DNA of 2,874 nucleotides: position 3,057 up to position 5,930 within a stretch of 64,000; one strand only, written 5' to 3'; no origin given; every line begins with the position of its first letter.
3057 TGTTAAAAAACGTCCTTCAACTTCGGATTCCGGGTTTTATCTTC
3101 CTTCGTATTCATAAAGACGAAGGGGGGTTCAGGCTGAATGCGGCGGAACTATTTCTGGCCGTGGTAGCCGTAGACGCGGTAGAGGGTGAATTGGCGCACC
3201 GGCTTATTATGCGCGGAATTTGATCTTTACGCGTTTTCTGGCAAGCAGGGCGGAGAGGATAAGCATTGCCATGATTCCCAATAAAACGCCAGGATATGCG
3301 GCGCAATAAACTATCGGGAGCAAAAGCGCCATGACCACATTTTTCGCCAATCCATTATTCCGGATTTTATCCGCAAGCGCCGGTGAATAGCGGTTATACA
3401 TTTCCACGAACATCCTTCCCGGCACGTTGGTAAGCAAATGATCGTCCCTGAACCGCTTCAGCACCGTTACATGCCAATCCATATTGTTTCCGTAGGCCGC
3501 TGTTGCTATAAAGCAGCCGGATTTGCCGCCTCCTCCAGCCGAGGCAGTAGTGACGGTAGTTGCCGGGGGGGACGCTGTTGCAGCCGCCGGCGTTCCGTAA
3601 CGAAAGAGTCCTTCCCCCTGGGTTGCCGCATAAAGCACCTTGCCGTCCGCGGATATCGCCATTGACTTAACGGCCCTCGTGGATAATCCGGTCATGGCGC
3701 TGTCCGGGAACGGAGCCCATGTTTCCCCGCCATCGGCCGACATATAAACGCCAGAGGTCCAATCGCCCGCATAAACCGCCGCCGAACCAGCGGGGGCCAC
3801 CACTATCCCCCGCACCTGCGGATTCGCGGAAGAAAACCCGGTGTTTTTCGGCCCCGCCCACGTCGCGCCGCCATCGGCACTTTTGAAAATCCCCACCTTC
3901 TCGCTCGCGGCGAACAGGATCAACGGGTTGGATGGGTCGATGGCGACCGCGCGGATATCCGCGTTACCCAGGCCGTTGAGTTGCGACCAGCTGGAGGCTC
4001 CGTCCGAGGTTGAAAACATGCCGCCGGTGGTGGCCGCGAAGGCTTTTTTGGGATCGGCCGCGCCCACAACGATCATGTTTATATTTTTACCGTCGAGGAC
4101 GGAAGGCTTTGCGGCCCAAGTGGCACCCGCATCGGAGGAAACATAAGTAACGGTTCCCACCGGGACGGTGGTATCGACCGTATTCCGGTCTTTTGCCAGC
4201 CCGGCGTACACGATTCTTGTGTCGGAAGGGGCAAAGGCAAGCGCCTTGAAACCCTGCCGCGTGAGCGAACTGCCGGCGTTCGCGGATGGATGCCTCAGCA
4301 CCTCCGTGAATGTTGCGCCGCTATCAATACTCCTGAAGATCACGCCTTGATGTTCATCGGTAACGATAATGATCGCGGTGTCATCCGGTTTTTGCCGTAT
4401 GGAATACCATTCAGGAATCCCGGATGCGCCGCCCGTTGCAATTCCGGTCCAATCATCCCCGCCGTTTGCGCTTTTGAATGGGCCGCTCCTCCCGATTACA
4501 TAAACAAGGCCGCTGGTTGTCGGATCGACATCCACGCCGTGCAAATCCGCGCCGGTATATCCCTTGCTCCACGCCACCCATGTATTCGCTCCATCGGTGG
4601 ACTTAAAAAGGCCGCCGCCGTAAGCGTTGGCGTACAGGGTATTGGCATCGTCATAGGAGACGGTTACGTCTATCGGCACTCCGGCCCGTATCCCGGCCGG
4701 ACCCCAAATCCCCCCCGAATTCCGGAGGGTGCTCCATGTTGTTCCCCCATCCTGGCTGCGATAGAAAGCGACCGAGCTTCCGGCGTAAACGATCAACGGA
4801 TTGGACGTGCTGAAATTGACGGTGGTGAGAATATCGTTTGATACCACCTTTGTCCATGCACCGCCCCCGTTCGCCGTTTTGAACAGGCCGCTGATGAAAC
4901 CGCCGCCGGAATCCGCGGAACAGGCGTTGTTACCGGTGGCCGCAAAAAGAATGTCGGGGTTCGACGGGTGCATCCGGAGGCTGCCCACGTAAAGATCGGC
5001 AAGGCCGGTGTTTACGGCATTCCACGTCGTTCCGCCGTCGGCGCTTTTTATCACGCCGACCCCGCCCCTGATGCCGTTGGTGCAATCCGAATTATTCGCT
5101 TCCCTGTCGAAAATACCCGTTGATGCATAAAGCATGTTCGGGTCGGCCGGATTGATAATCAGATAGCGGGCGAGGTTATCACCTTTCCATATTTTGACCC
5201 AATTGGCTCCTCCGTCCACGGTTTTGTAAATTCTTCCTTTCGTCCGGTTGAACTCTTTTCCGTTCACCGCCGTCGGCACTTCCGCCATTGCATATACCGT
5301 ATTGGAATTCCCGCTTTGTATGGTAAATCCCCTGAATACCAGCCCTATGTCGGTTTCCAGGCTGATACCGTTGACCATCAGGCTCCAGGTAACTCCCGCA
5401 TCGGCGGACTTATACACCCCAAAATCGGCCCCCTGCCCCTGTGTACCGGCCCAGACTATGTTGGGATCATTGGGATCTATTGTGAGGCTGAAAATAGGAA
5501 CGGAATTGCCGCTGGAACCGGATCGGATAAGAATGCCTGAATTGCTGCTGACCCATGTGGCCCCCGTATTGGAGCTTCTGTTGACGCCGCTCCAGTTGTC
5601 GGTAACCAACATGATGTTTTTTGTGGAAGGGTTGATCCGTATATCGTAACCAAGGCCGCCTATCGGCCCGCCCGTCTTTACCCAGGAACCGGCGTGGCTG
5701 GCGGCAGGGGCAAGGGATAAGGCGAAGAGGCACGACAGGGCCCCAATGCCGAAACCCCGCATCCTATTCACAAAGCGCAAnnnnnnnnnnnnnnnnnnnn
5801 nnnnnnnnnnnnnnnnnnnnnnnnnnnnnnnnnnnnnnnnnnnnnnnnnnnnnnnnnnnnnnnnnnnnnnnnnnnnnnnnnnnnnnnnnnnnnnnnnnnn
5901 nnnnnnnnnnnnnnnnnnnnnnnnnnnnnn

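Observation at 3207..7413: Overlapping genes for a pentaheme cytochrome c and a large BNR-propeller surface protein with a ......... C-terminal tail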

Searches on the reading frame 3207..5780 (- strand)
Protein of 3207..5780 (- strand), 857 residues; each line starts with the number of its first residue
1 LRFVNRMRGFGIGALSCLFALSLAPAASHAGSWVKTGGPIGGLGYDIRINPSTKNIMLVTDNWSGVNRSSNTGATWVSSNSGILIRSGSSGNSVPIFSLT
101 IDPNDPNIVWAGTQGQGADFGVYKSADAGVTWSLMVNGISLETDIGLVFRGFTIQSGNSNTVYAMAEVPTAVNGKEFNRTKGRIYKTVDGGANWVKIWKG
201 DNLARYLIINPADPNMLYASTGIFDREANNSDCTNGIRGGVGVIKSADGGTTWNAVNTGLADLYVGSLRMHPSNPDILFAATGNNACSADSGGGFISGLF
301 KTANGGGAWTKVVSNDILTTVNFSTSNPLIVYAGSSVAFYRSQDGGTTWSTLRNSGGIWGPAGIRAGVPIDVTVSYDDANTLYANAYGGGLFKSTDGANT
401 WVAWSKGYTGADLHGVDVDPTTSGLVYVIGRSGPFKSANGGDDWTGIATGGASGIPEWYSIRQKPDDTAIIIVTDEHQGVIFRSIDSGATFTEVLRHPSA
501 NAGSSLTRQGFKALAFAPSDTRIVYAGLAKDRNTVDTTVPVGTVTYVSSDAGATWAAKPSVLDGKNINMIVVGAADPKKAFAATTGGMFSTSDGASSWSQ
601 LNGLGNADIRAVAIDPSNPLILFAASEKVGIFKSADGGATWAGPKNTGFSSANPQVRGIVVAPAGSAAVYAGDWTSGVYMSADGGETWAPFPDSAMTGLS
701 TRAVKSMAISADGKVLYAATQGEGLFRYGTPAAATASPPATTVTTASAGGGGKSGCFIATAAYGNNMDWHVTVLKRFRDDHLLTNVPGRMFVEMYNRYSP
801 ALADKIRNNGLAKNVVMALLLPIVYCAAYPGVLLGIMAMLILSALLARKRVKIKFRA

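Call 3: search_protein_families(library=ncbifam, proteins=[window:3207-5780:-], max_evalue=1)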
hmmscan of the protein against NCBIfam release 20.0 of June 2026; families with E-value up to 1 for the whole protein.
window:3207-5780:- (857 aa): 5 families
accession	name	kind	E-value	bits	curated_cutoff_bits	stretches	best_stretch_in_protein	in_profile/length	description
NF045728.1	glycosyl_F510_1955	equivalog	2.5e-52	177.6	175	5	587-723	73-208/246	F510_1955 family glycosylhydrolase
NF041770.1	CFI_box_CTERM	domain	3.8e-23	81.1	40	1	756-824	1-69/69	CFI-box-CTERM domain-containing protein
NF010237.0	PRK13684.1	equivalog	0.0031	16.6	326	2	298-411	67-174/334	photosynthesis system II assembly factor Ycf48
NF052228.1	T9SS_PorZ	equivalog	0.023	13.1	260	0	599-637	367-405/757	type IX secretion system anionic LPS delivery protein PorZ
NF050177.1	TapA_OM_Porphy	equivalog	0.036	12.8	500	0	476-495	69-88/544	TapA/TapC family T9SS-dependent outer membrane protein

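Call 4: search_protein_families(library=pfam, proteins=[window:3207-5780:-], max_evalue=1)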
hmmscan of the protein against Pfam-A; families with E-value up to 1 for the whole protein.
window:3207-5780:- (857 aa): 5 families
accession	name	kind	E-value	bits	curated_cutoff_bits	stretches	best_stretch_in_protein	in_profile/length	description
PF15902.12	Sortilin-Vps10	-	2.2e-25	89.8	33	5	545-641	3-109/446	Sortilin, neurotensin receptor 3,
PF02012.26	BNR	-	5.6e-10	38.1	27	1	340-351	1-12/12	BNR/Asp-box repeat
PF13088.12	BNR_2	-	0.0001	22.2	31.4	1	545-690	84-250/277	BNR repeat-like domain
PF19755.4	DUF6242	-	0.0034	17.7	29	0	327-401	153-217/217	Domain of unknown function (DUF6242)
PF24793.1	GINT1_N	-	0.66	9.4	27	0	118-168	86-131/304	Glucosamine inositolphosphorylceramide transferase 1, N-terminal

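Call 8: find_homologous_proteins(query=window:3207-5780:-)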
Query window:3207-5780:- (857 aa): 4826 proteins with E <= 0.001 among 8000 candidates; the best 120 are listed.
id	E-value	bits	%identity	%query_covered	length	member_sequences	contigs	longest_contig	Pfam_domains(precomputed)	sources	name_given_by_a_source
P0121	0.0e+0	1902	100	99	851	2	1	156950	PF25852.1,PF02012.27,PF15902.13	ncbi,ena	-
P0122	0.0e+0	1320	68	99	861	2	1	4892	PF15902.13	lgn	-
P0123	0.0e+0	1113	67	81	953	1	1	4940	PF13205.13,PF25852.1,PF02012.27,PF15902.13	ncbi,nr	ncbi:MAG TPA: CFI-box-CTERM domain-containing protein [Candidatus Manganitrophaceae bacterium]|nr:CF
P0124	0.0e+0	1107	60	97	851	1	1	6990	PF25852.1,PF02012.27,PF15902.13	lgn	-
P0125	0.0e+0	1099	63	84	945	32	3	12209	PF13205.13,PF14870.13,PF15902.13,PF13088.13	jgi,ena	-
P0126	0.0e+0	1096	60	98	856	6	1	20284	PF25852.1,PF02012.27,PF15902.13,PF13088.13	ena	-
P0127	0.0e+0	1052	64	85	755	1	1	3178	PF15902.13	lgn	-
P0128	0.0e+0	1052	64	84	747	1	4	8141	PF02012.27,PF15902.13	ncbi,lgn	-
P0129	7.0e-296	1002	60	84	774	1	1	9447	PF25852.1,PF02012.27,PF15902.13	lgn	-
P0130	4.8e-282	956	61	81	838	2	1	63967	PF18962.8,PF13860.13,PF15902.13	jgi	jgi:photosystem II stability/assembly factor-like uncharacterized protein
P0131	2.6e-275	934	59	84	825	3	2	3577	PF13860.13,PF02012.27,PF15902.13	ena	-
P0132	3.8e-273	927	56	84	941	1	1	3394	PF22073.3,PF15780.12,PF25852.1,PF02012.27,PF22544.3,PF15902.13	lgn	-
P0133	3.5e-271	920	58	83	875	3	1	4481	PF15902.13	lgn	-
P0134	4.7e-269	913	57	84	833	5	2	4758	PF25852.1,PF02012.27,PF15902.13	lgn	-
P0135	8.8e-269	912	60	81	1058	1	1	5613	PF22073.3,PF15780.12,PF06439.19,PF25852.1,PF02012.27,PF15902.13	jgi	jgi:photosystem II stability/assembly factor-like uncharacterized protein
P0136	2.0e-265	901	58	81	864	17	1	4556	PF25852.1,PF15902.13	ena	-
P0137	8.8e-264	896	56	85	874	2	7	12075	PF13715.13,PF25852.1,PF13620.13,PF15902.13,PF13088.13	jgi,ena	-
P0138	4.9e-263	893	58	81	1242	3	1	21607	PF06439.19,PF25852.1,PF18998.7,PF00395.26,PF02012.27,PF15902.13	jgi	jgi:photosystem II stability/assembly factor-like uncharacterized protein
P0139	6.9e-262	890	57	83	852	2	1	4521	PF13715.13,PF13620.13,PF15902.13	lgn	-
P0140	2.2e-261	888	56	82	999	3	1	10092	PF06439.19,PF25852.1,PF02012.27,PF15902.13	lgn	-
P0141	1.1e-260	886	57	84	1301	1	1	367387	PF06439.19,PF13385.14,PF02012.27,PF15902.13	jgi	jgi:hypothetical protein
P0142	1.9e-260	885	56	84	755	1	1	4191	PF25852.1,PF02012.27,PF15902.13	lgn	-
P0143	7.9e-260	883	58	84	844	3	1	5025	PF25852.1,PF02012.27,PF15902.13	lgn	-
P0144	2.9e-259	881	57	81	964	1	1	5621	PF06439.19,PF15902.13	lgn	-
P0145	9.0e-259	879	57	83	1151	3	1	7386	PF00801.27,PF06439.19,PF13385.14,PF18998.7,PF02012.27,PF15902.13,PF18911.7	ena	-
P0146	2.1e-258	878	56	83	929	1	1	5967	PF06439.19,PF25852.1,PF02012.27,PF15902.13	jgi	-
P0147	2.7e-257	874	57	83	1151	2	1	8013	PF00801.27,PF06439.19,PF18998.7,PF15902.13,PF18911.7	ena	-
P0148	3.5e-257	874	57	83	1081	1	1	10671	PF06439.19,PF02012.27,PF13946.12,PF15902.13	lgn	-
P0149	5.8e-257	873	55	84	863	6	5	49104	PF13715.13,PF25852.1,PF13620.13,PF15902.13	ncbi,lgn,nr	ncbi:MAG: hypothetical protein FJ266_00910 [Planctomycetes bacterium]|nr:hypothetical protein [Planc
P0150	1.1e-256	872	56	83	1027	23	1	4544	PF13715.13,PF06439.19,PF13620.13,PF15902.13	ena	-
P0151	3.0e-256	871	57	84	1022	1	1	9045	PF06439.19,PF13385.14,PF25852.1,PF02012.27,PF15902.13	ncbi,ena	-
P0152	3.1e-256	871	56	84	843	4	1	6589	PF25852.1,PF24316.2,PF02012.27,PF15902.13,PF13088.13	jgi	-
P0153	3.8e-256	870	56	82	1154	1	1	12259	PF00801.27,PF06439.19,PF13385.14,PF02012.27,PF15902.13,PF18911.7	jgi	jgi:hypothetical protein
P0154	3.9e-256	870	56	85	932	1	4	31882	PF25852.1,PF02012.27,PF15902.13,PF13088.13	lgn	-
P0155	4.5e-256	870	57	84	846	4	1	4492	PF02012.27,PF15902.13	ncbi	-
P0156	2.8e-255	868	57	81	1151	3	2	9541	PF00801.27,PF18998.7,PF02012.27,PF15902.13,PF18911.7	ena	-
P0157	9.8e-255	866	56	85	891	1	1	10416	PF15780.12,PF25852.1,PF02012.27,PF15902.13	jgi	-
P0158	2.2e-254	865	56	81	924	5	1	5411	PF06439.19,PF15902.13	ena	-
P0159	3.3e-254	864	58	81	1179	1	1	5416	PF22073.3,PF15780.12,PF06439.19,PF25852.1,PF02012.27,PF22544.3,PF15902.13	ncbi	-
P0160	4.5e-254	864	58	82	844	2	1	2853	PF25852.1,PF24316.2,PF02012.27,PF15902.13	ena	-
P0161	4.8e-254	864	57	81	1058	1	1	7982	PF22073.3,PF15780.12,PF06439.19,PF25852.1,PF15902.13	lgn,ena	-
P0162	1.5e-253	862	56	84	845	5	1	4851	PF25852.1,PF24316.2,PF02012.27,PF15902.13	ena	-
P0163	3.1e-253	861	56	84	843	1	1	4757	PF24316.2,PF02012.27,PF15902.13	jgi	-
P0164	4.9e-253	860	57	82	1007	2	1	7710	PF06439.19,PF02012.27,PF15902.13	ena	-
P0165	5.0e-253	860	58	82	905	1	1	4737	PF14870.13,PF02012.27,PF15902.13,PF13088.13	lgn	-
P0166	2.0e-252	858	56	82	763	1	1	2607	PF02012.27,PF15902.13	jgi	jgi:photosystem II stability/assembly factor-like uncharacterized protein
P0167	2.4e-252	858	55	85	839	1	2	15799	PF25852.1,PF02012.27,PF15902.13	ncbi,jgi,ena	-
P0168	2.8e-252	858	56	82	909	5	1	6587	PF25852.1,PF02012.27,PF15902.13,PF13088.13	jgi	jgi:photosystem II stability/assembly factor-like uncharacterized protein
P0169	2.9e-252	858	56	83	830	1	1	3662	PF25852.1,PF02012.27,PF15902.13,PF13088.13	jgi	jgi:hypothetical protein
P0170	3.2e-252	858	57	84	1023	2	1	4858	PF06439.19,PF25852.1,PF02012.27,PF15902.13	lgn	-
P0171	5.0e-252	857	56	84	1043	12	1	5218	PF06439.19,PF02012.27,PF15902.13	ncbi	-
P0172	6.1e-251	853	55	86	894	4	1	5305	PF22073.3,PF02012.27,PF15902.13,PF13088.13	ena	-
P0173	6.8e-251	853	54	88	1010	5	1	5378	PF01833.31,PF15902.13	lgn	-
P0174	7.1e-251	853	55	83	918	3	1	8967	PF06439.19,PF25852.1,PF02012.27,PF15902.13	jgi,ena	-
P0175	1.2e-250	852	56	82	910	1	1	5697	PF06439.19,PF25852.1,PF13810.13,PF02012.27,PF15902.13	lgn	-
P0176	1.6e-250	852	56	84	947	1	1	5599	PF15780.12,PF02012.27,PF15902.13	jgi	jgi:hypothetical protein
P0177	2.2e-250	851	56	82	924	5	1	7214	PF06439.19,PF02012.27,PF15902.13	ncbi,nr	ncbi:MAG: hypothetical protein MUC33_14690 [Desulfobacterales bacterium]|nr:hypothetical protein [De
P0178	5.5e-250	850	56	82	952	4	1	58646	PF25852.1,PF15902.13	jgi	jgi:photosystem II stability/assembly factor-like uncharacterized protein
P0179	8.8e-250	849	54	85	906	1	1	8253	PF02012.27,PF15902.13,PF13088.13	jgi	jgi:hypothetical protein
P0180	1.9e-249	848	56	82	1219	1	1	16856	PF02012.27,PF15902.13,PF13088.13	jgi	jgi:photosystem II stability/assembly factor-like uncharacterized protein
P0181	4.1e-249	847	55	82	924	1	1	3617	PF06439.19,PF15902.13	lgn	-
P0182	1.2e-248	846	55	85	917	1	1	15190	PF02012.27,PF15902.13,PF13088.13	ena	-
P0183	8.1e-248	843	54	83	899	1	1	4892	PF02012.27,PF15902.13,PF13088.13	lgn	-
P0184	1.8e-247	842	56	82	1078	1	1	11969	PF06439.19,PF13810.13,PF02012.27,PF13946.12,PF15902.13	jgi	-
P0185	5.9e-247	840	55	85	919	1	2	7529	PF22073.3,PF15780.12,PF25852.1,PF02012.27,PF22544.3,PF15902.13,PF13088.13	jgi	jgi:hypothetical protein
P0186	7.8e-247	840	55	82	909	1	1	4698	PF02012.27,PF15902.13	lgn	-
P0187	2.9e-246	838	55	86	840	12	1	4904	PF25852.1,PF02012.27,PF15902.13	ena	-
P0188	3.3e-246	838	55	84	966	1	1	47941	PF06439.19,PF25852.1,PF02012.27,PF15902.13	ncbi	-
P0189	4.9e-246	837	54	86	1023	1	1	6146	PF01833.31,PF02012.27,PF15902.13,PF13088.13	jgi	jgi:photosystem II stability/assembly factor-like uncharacterized protein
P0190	5.7e-246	837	55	84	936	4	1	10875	PF22073.3,PF15780.12,PF25852.1,PF02012.27,PF22544.3,PF15902.13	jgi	jgi:hypothetical protein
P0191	1.4e-245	836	59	77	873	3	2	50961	PF06439.19,PF02012.27,PF15902.13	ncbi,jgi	ncbi:MAG: hypothetical protein WCR46_07700 [Deltaproteobacteria bacterium]|jgi:photosystem II stabil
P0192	1.7e-245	835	51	88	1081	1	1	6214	PF06439.19,PF00395.26,PF02012.27,PF15902.13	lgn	-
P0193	8.2e-245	833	52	88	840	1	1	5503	PF25852.1,PF02012.27,PF15902.13,PF13088.13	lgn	-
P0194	8.3e-245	833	54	85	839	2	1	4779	PF25852.1,PF24316.2,PF02012.27,PF15902.13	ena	-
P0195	1.8e-244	832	54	84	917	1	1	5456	PF02012.27,PF15902.13,PF13088.13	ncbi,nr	ncbi:MAG: hypothetical protein NTY41_18785 [Proteobacteria bacterium]|nr:hypothetical protein [Pseud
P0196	3.6e-244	831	54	81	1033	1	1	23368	PF06439.19,PF25852.1,PF02012.27,PF15902.13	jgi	-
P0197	5.1e-244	830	54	84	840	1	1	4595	PF25852.1,PF15902.13,PF13088.13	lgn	-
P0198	8.2e-244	830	54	84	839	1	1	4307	PF25852.1,PF02012.27,PF15902.13,PF13088.13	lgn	-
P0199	2.0e-243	828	54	81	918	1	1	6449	PF06439.19,PF15902.13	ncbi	-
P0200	2.8e-243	828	54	81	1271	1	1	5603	PF00801.27,PF06439.19,PF15902.13,PF18911.7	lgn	-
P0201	1.5e-242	826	54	84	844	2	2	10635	PF25852.1,PF13810.13,PF02012.27,PF15902.13,PF13088.13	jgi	-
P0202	1.7e-242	825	54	85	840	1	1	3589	PF25852.1,PF02012.27,PF15902.13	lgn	-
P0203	3.4e-242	824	55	82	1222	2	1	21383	PF22073.3,PF02012.27,PF15902.13,PF13088.13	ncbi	ncbi:MAG TPA: choice-of-anchor D domain-containing protein [Anaeromyxobacter sp.]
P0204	1.9e-241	822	55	81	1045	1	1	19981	PF06439.19,PF18998.7,PF02012.27,PF15902.13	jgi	jgi:photosystem II stability/assembly factor-like uncharacterized protein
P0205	3.2e-241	821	54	83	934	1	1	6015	PF02012.27,PF15902.13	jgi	jgi:hypothetical protein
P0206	9.6e-241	820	57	78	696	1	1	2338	PF25852.1,PF02012.27,PF15902.13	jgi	jgi:photosystem II stability/assembly factor-like uncharacterized protein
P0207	1.7e-240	819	53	85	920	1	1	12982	PF13810.13,PF02012.27,PF15902.13,PF13088.13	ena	-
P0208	2.5e-240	818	54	83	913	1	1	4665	PF02012.27,PF15902.13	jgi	jgi:photosystem II stability/assembly factor-like uncharacterized protein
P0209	1.8e-239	815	53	85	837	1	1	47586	PF18962.8,PF13860.13,PF02012.27,PF15902.13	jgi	jgi:photosystem II stability/assembly factor-like uncharacterized protein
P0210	2.5e-239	815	53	86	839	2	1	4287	PF25852.1,PF02012.27,PF15902.13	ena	-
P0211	5.1e-238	811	52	84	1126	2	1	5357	PF00801.27,PF06439.19,PF15902.13,PF18911.7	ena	-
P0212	1.5e-237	809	56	78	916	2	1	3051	PF11617.14,PF02012.27,PF13946.12,PF15902.13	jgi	jgi:photosystem II stability/assembly factor-like uncharacterized protein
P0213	3.0e-237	808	54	82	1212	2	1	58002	PF02012.27,PF15902.13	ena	-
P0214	3.5e-237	808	53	83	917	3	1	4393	PF02012.27,PF15902.13,PF13088.13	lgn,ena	-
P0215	7.8e-237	807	53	82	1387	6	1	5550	PF25852.1,PF15902.13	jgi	-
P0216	8.9e-236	803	53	85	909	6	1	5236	PF02012.27,PF15902.13,PF13088.13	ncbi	-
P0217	3.4e-233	795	54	82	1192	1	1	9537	PF14870.13,PF15902.13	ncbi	ncbi:MAG: choice-of-anchor D domain-containing protein, partial [Myxococcales bacterium]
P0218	3.0e-232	791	51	83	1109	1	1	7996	PF02012.27,PF15902.13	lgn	-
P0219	3.7e-232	791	53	84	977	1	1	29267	PF22073.3,PF15902.13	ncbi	-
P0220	1.6e-230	786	52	86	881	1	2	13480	PF02012.27,PF15902.13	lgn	-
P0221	1.5e-229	782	52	83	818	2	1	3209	PF25852.1,PF02012.27,PF15902.13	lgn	-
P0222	3.8e-229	781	53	82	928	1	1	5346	PF06439.19,PF15902.13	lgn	-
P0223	1.2e-228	779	49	84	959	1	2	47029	PF25852.1,PF14870.13,PF02012.27,PF15902.13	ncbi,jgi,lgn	jgi:photosystem II stability/assembly factor-like uncharacterized protein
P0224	7.4e-225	767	50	86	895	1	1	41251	PF02012.27,PF15902.13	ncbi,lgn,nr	ncbi:MAG: hypothetical protein NT159_20550 [Proteobacteria bacterium]|nr:hypothetical protein [Pseud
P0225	1.3e-224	766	53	79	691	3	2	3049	PF25852.1,PF02012.27,PF15902.13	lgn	-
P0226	3.1e-224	765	51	84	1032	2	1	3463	PF06439.19,PF25852.1,PF14870.13,PF02012.27,PF15902.13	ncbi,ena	-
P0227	1.7e-223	763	50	87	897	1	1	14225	PF02012.27,PF15902.13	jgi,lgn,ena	-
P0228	2.3e-223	762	52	81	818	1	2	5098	PF25852.1,PF02012.27,PF15902.13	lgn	-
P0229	2.0e-221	756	51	82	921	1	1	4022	PF06439.19,PF25852.1,PF15902.13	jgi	jgi:photosystem II stability/assembly factor-like uncharacterized protein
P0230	7.8e-221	754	51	81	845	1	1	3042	PF25852.1,PF02012.27,PF15902.13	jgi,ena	-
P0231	1.0e-220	753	56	73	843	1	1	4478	PF25852.1,PF02012.27,PF13946.12,PF15902.13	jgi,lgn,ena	-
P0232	2.0e-220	752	49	88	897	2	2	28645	PF25852.1,PF02012.27,PF15902.13,PF13088.13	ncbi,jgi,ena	ncbi:MAG: hypothetical protein WCV99_04870 [Sterolibacterium sp.]|jgi:photosystem II stability/assem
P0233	1.6e-218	746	49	87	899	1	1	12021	PF25852.1,PF02012.27,PF15902.13,PF13088.13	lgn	-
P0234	5.3e-218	744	50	85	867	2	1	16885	PF02012.27,PF15902.13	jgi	-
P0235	5.4e-216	738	49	84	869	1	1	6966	PF13715.13,PF25852.1,PF24316.2,PF14870.13,PF13620.13,PF02012.27,PF15902.13,PF13088.13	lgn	-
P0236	6.0e-214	731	55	72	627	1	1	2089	PF25852.1,PF02012.27,PF15902.13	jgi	jgi:photosystem II stability/assembly factor-like uncharacterized protein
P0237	6.5e-214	731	48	85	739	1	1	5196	PF25852.1,PF15902.13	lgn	-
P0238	1.3e-211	723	57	69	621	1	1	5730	PF14870.13,PF02012.27,PF15902.13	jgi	jgi:photosystem II stability/assembly factor-like uncharacterized protein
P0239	6.8e-211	721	51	82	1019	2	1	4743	PF24316.2,PF14870.13,PF02012.27,PF15902.13,PF13088.13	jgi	-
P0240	5.0e-208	711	51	81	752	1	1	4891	PF02012.27,PF15902.13,PF13088.13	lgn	-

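Call 17: search_solved_structures(query=window:3207-5762:-, max_evalue=0.01)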
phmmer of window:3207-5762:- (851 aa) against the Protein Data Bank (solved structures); distinct sequences matched with E-value up to 0.01: 4.
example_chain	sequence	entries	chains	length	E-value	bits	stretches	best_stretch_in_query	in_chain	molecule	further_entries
6p2k_A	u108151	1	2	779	7.3e-08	34.1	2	589-698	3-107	Fibronectin type III domain-containing protein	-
6p2l_A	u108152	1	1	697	2.5e-06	29.1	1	93-311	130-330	Glycosyl hydrolase BNR repeat-containing protein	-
3b7f_A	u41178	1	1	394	7e-06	27.6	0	576-685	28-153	Glycosyl hydrolase, BNR repeat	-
5xg5_A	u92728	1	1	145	0.0072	17.6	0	457-499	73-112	MITSUBA-1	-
